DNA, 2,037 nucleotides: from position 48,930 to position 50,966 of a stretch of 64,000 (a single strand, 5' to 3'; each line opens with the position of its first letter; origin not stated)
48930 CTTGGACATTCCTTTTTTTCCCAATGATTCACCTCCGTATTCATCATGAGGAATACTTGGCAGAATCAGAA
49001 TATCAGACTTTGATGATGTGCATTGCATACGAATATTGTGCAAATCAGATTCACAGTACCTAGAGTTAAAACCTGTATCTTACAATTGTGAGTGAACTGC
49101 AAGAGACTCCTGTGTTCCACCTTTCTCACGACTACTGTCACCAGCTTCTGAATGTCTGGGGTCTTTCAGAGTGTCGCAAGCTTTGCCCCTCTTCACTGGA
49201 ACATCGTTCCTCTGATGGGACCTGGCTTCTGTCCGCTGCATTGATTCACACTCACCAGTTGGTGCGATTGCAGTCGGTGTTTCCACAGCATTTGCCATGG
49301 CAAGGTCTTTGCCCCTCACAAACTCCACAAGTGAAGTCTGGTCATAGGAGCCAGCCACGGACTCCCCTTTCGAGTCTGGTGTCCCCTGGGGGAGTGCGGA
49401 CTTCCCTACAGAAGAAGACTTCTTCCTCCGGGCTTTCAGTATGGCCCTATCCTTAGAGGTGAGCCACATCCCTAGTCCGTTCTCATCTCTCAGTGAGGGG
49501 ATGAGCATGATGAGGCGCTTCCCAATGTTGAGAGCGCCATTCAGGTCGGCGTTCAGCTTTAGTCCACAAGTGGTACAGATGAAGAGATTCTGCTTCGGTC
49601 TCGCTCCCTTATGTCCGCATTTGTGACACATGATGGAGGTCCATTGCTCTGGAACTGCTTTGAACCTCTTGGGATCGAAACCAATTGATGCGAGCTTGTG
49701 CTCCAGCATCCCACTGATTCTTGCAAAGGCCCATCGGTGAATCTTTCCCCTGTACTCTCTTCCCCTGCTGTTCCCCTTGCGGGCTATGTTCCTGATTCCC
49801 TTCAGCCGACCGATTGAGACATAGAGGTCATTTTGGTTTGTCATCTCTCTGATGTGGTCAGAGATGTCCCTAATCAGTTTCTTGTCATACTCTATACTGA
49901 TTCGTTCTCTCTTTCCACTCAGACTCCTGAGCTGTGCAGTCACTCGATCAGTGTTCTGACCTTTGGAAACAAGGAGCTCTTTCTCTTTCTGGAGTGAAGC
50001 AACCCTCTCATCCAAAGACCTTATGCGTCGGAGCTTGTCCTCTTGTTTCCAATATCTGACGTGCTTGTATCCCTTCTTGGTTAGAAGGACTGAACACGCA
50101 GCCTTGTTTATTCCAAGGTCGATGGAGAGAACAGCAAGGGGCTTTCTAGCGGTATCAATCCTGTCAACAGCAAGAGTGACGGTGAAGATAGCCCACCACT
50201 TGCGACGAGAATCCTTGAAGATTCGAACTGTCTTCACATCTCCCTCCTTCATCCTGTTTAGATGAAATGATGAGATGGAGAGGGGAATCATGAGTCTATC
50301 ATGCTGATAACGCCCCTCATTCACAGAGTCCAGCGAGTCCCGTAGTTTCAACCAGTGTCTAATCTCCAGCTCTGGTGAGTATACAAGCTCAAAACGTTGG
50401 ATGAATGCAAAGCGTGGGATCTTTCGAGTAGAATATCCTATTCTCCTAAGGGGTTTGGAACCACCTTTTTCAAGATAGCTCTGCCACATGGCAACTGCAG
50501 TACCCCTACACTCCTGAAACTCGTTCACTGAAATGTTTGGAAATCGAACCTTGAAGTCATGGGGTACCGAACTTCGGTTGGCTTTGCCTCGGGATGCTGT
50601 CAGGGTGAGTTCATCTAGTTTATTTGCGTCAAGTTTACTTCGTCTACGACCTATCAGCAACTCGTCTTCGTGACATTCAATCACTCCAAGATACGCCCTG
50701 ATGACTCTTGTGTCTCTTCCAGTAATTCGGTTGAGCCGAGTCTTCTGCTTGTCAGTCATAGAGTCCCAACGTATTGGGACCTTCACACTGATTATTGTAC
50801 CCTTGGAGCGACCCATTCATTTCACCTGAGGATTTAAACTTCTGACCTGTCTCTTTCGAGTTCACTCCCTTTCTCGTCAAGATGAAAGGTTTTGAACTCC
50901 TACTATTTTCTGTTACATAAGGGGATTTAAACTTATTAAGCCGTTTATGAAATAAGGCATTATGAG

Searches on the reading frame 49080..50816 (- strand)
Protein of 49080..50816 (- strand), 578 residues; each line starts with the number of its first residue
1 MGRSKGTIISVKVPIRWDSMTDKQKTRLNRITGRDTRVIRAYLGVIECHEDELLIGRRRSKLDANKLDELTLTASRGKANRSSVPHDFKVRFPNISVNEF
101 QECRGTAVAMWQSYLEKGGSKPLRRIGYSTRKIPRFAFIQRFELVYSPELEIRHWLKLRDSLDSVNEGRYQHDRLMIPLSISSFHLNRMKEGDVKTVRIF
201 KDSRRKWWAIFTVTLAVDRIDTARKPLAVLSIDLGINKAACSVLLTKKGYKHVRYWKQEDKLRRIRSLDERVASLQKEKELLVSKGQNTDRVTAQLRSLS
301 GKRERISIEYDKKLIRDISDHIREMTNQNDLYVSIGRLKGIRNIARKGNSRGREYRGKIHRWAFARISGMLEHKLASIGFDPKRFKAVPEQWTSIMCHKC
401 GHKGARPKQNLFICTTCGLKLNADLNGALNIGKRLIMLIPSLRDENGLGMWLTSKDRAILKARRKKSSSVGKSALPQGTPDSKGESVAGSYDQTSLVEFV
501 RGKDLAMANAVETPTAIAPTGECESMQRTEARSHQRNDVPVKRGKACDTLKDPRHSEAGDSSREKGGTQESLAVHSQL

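Call 44: search_protein_families(library=pfam, proteins=[window:49080-50816:-], max_evalue=0.00001)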
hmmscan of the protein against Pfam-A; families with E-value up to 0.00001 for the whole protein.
window:49080-50816:- (578 aa): 1 family
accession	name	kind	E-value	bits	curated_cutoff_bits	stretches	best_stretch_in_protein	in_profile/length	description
PF07282.18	Cas12f1-like_TNB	-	1.4e-13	51.2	26.3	1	364-431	1-60/60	Cas12f1-like, TNB domain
